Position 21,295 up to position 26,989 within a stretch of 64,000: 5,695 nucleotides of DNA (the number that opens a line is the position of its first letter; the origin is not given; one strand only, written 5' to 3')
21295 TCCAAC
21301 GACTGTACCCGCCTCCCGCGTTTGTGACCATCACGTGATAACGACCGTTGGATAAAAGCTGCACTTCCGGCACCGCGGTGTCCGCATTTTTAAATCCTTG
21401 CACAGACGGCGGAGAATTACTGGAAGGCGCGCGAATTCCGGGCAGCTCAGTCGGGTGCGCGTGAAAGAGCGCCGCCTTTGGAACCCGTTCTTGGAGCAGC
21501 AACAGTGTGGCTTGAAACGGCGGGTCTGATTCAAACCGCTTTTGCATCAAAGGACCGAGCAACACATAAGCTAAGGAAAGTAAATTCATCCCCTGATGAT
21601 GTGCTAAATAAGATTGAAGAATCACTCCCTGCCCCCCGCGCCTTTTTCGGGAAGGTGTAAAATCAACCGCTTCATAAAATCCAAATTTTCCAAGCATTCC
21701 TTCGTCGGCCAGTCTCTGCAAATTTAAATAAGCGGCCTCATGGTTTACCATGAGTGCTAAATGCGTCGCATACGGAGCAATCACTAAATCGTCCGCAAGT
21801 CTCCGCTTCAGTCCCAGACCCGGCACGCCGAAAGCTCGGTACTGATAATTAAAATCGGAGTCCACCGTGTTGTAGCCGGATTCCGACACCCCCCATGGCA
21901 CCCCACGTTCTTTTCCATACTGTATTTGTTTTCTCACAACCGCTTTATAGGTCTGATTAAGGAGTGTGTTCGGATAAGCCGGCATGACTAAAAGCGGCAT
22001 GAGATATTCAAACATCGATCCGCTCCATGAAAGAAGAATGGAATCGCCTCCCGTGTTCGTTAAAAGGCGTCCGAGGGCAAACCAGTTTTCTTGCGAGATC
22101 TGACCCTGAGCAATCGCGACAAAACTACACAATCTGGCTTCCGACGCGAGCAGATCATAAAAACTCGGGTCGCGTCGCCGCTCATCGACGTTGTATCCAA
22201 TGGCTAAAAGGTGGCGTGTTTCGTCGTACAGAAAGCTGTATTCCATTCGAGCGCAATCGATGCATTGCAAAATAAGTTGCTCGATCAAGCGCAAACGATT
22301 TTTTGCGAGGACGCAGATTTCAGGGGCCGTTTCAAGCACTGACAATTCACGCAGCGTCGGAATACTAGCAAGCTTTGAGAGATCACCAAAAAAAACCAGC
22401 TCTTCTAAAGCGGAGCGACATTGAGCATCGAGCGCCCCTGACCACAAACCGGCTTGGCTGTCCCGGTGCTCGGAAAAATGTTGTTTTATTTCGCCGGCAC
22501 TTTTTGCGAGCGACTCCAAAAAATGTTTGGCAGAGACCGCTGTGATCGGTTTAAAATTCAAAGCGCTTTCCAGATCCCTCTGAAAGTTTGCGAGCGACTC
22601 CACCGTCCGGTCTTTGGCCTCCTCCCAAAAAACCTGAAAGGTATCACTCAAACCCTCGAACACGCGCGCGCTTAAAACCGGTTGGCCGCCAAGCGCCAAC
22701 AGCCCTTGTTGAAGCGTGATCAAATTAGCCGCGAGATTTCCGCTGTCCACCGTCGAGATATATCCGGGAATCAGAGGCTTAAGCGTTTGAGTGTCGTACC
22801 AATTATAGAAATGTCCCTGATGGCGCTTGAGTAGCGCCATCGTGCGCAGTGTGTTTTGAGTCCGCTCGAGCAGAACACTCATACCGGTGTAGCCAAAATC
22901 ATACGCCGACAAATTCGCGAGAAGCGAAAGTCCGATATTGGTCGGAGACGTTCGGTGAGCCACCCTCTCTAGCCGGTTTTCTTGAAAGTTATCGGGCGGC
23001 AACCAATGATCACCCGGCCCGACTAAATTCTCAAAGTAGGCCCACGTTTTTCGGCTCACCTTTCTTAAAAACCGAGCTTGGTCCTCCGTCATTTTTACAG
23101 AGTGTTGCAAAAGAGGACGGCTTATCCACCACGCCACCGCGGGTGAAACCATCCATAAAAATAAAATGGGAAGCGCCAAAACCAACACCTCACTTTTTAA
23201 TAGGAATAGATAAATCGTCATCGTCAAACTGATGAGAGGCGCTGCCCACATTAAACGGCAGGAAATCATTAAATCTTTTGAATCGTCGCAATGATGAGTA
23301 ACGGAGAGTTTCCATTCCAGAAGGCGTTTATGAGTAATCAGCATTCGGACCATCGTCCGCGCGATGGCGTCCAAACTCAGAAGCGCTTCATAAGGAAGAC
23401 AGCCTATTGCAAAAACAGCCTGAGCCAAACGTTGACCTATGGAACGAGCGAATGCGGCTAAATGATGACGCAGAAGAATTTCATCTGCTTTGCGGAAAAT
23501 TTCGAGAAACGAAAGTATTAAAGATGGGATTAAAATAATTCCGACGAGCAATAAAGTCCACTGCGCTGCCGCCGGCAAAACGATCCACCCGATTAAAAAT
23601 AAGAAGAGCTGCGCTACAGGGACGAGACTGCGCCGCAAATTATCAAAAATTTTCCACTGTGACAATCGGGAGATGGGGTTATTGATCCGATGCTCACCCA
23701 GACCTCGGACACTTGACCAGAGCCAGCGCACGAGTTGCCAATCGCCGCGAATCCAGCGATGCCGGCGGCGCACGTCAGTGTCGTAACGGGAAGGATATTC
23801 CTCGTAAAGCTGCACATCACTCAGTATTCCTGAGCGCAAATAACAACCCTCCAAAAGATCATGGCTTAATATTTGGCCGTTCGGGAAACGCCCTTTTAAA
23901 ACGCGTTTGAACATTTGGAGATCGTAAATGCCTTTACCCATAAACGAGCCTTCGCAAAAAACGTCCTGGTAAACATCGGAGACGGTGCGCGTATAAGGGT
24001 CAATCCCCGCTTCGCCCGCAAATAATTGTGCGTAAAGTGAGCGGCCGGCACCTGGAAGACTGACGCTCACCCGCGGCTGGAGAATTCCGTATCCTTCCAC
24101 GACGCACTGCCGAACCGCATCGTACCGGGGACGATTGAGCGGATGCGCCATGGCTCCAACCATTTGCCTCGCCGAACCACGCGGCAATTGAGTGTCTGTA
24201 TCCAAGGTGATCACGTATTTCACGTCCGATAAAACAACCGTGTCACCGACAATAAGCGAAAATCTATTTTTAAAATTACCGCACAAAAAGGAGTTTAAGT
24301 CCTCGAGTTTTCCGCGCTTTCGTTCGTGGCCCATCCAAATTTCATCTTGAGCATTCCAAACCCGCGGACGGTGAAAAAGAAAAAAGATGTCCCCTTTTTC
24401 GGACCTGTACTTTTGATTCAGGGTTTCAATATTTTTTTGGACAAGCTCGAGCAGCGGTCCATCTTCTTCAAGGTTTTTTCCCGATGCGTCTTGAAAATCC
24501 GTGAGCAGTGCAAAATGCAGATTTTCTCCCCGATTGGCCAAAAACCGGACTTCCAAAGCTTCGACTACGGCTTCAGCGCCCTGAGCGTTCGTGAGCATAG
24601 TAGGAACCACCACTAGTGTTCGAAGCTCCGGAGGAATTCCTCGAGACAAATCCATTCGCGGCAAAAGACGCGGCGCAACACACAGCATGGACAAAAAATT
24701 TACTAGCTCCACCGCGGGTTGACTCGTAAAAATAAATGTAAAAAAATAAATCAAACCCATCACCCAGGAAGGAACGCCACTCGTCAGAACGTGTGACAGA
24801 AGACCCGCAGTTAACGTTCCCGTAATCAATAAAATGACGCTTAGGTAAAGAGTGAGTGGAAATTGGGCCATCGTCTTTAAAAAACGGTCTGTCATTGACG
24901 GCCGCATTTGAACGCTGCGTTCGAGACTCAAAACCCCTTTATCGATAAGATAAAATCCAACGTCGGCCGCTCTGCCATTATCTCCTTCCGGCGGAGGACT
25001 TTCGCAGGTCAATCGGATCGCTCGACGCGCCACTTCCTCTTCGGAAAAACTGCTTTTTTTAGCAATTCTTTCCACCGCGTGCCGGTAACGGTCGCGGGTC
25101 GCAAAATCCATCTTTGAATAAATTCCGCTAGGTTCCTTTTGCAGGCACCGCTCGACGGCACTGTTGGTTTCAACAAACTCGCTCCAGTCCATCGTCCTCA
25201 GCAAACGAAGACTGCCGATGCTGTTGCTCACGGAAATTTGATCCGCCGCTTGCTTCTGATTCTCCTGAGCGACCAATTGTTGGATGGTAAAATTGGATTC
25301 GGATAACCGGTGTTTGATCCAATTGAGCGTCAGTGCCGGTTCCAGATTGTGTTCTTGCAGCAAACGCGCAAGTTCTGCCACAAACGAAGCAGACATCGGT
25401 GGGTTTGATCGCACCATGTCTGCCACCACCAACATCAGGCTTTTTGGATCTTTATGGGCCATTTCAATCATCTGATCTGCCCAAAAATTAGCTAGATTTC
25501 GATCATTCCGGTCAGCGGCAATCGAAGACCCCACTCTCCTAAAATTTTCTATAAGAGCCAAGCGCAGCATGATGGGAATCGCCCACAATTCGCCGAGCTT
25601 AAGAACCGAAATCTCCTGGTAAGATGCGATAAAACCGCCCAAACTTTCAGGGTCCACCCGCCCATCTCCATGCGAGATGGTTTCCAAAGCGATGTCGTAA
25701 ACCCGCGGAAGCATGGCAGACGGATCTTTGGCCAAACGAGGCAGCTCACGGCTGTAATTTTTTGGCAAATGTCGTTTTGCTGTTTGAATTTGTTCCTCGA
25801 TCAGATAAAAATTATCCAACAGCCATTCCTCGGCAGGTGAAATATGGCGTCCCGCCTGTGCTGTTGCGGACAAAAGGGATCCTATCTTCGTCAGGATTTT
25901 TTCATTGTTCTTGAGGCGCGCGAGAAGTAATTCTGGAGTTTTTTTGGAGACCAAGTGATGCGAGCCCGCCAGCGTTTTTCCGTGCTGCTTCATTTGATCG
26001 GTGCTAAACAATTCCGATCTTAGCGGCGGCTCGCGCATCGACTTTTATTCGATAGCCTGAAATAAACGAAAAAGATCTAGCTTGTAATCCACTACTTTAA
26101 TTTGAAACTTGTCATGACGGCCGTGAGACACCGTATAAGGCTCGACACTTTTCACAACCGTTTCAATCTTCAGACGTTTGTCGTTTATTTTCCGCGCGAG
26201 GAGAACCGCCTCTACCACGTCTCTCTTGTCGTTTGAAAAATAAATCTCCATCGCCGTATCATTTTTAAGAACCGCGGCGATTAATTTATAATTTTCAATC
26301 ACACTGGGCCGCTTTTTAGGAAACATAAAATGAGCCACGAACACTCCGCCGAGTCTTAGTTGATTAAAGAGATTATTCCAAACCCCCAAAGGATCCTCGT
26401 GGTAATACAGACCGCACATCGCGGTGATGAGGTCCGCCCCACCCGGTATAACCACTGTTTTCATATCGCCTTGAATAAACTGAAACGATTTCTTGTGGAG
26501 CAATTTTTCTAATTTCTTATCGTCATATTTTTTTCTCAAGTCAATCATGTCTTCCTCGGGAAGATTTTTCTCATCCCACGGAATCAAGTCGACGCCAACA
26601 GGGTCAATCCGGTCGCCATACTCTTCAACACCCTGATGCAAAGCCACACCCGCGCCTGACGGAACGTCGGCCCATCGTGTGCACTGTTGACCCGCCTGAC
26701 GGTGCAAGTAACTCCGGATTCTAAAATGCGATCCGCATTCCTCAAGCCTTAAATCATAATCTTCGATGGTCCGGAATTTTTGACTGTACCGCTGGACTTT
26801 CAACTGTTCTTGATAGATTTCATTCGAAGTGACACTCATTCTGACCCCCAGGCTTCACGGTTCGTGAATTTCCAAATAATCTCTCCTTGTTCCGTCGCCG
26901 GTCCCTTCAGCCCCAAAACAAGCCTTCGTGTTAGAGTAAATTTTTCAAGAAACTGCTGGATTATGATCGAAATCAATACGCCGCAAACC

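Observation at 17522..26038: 8.5-kb ORF encoding a 2838-aa GT84 + glucoamylase-like + GH94 multidomain membrane protein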

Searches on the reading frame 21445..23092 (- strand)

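Call 27: search_solved_structures(query=window:21445-23092:-, max_evalue=1e-50, show_alignments=3)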
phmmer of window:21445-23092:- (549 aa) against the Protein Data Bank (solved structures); distinct sequences matched with E-value up to 1e-50: 3.
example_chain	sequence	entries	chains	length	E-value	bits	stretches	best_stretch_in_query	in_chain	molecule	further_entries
8wy1_A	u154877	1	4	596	1.1e-126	426.8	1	3-539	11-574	Glycosyltransferase 36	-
8rf9_A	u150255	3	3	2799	6.8e-112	378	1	7-540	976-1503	Cyclic beta 1-2 glucan synthetase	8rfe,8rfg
8rf0_A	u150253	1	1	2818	7e-112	378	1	7-540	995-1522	Cyclic beta-(1,2)-glucan synthase NdvB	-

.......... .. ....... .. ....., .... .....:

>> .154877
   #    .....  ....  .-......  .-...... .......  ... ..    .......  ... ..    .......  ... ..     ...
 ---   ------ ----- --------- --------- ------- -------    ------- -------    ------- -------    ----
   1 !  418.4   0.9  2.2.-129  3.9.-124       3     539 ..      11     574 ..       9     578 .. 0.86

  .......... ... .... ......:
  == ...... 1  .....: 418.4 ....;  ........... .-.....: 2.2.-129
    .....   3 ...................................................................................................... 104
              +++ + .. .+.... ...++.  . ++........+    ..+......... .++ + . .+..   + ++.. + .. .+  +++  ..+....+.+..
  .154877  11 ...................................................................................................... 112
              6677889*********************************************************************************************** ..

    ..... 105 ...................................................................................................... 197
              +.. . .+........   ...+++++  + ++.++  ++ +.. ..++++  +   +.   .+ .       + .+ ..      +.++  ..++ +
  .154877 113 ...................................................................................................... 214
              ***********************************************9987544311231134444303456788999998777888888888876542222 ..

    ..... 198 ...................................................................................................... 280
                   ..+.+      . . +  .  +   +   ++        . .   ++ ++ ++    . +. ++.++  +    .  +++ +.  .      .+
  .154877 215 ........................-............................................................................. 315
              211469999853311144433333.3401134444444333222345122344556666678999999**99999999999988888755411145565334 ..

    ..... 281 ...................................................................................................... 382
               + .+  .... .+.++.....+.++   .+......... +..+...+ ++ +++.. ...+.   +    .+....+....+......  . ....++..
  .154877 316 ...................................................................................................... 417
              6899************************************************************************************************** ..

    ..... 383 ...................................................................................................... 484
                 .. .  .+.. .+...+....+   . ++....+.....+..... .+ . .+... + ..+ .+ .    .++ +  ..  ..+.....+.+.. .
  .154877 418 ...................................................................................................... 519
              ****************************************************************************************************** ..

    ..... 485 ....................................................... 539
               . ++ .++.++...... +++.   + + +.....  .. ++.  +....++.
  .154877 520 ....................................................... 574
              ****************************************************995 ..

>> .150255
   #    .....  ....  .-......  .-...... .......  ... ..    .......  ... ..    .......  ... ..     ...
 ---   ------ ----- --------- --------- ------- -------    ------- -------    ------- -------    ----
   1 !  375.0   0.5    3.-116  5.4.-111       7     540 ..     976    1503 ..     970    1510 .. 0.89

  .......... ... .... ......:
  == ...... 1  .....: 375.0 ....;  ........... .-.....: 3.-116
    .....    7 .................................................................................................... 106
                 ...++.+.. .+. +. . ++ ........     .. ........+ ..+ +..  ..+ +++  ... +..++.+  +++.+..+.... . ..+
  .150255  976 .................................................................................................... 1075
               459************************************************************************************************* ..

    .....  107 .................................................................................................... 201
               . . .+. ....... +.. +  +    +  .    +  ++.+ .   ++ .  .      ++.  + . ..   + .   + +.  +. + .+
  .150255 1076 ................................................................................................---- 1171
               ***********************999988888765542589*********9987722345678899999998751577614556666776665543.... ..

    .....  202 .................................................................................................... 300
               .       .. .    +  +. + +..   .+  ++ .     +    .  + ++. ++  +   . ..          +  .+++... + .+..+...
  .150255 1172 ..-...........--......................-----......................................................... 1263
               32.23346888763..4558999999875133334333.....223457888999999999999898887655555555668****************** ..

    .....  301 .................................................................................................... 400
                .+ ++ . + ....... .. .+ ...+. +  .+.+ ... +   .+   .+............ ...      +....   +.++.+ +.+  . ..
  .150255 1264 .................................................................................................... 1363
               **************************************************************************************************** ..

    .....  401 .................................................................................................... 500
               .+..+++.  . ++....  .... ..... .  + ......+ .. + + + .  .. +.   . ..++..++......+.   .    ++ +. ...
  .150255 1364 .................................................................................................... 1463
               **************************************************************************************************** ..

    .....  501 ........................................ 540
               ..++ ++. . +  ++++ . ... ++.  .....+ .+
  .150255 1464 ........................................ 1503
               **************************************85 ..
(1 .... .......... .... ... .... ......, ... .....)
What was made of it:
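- The cyclization domain matches 8WY1 at 1e-126 (call 27).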

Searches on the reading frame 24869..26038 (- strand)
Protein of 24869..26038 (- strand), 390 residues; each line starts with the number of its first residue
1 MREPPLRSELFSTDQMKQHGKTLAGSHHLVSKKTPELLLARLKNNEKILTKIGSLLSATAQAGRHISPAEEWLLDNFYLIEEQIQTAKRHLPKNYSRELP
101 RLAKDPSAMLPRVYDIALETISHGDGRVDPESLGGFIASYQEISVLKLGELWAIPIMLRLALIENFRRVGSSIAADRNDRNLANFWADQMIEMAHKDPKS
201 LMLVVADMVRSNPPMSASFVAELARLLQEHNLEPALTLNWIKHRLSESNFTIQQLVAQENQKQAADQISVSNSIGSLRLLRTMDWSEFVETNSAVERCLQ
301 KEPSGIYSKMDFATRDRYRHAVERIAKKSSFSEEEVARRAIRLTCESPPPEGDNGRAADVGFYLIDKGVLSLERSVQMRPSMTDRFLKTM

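Call 35: search_protein_representatives(protein=window:24869-26038:-)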
Query: 390 residues. Proteins with E-value up to 0.001 (for the whole library): 6038; up to 1e-10: 3874; up to 1e-30: 1308. The best 150 are listed.
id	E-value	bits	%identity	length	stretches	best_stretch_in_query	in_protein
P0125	2.0e-149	514.2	64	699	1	2-385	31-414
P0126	5.9e-147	506.1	63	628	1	3-382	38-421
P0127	1.7e-136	471.7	60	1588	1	3-381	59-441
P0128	7.6e-126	436.7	65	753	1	58-383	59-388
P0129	2.4e-121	421.9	54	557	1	6-384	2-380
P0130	2.8e-117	408.5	62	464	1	61-377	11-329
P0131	2.3e-116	405.5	55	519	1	3-379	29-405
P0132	2.7e-116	405.3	56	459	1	3-353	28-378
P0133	3.1e-115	401.8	60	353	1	23-344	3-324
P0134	1.5e-114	399.6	57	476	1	40-382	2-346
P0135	2.0e-114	399.1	53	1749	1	2-381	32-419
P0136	7.9e-114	397.1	50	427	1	2-385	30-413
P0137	6.5e-113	394.1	50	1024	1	2-379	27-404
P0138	1.7e-112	392.8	49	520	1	2-377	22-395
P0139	3.3e-111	388.5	52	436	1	2-353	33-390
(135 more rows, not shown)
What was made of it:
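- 24869..26038 (-): Residues 1-390: cytoplasmic N-terminal domain (NTD). In AtCgs this is the scaffold whose TPR-like part holds the Tyr-linked glucan primer. It matches 6038 representative clusters at E<=1e-3, and all 150 listed hits match at their N-terminus (call 35).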

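Call 44: search_solved_structures(query=window:24869-26038:-, max_evalue=0.01)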
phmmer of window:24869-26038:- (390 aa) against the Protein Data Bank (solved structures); distinct sequences matched with E-value up to 0.01: 2.
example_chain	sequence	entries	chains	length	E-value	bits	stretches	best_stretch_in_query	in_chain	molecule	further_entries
8rf9_A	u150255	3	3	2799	3.4e-48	168.1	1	40-389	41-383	Cyclic beta 1-2 glucan synthetase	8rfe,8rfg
8rf0_A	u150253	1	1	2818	3.4e-48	168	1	40-389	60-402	Cyclic beta-(1,2)-glucan synthase NdvB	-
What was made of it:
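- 24869..26038 (-): Alone it hits AtCgs 60-402 at E=3.4e-48 (call 44).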

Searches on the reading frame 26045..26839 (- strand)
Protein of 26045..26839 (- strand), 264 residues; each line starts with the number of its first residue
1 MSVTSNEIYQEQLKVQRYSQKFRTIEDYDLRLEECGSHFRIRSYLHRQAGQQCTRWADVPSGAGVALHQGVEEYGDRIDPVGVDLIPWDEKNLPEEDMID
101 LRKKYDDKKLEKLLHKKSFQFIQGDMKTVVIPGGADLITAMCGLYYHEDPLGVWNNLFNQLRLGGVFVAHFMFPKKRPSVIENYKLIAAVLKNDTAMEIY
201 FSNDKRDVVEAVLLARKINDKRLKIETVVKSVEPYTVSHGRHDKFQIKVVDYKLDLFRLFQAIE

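Call 18: search_protein_families(library=pfam, proteins=[window:26045-26839:-], max_evalue=0.001)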
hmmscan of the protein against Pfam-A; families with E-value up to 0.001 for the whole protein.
window:26045-26839:- (264 aa): 0 families

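Call 48: search_protein_families(library=pfam, proteins=[window:26045-26839:-], max_evalue=0.1)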
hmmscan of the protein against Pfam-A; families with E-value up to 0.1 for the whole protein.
window:26045-26839:- (264 aa): 2 families
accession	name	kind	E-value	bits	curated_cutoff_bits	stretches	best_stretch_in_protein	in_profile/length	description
PF13847.12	Methyltransf_31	-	0.0063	16.7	27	1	96-170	38-110/145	Methyltransferase domain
PF08241.18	Methyltransf_11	-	0.031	15.3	21.2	1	110-168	43-94/95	Methyltransferase domain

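Call 49: search_protein_families(library=ncbifam, proteins=[window:26045-26839:-], max_evalue=0.01)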
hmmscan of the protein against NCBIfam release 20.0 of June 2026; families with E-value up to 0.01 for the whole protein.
window:26045-26839:- (264 aa): 1 family
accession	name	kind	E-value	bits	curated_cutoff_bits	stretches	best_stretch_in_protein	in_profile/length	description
TIGR02938.1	nifL_nitrog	equivalog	0.0032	16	242.45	1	187-233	94-140/494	nitrogen fixation negative regulator NifL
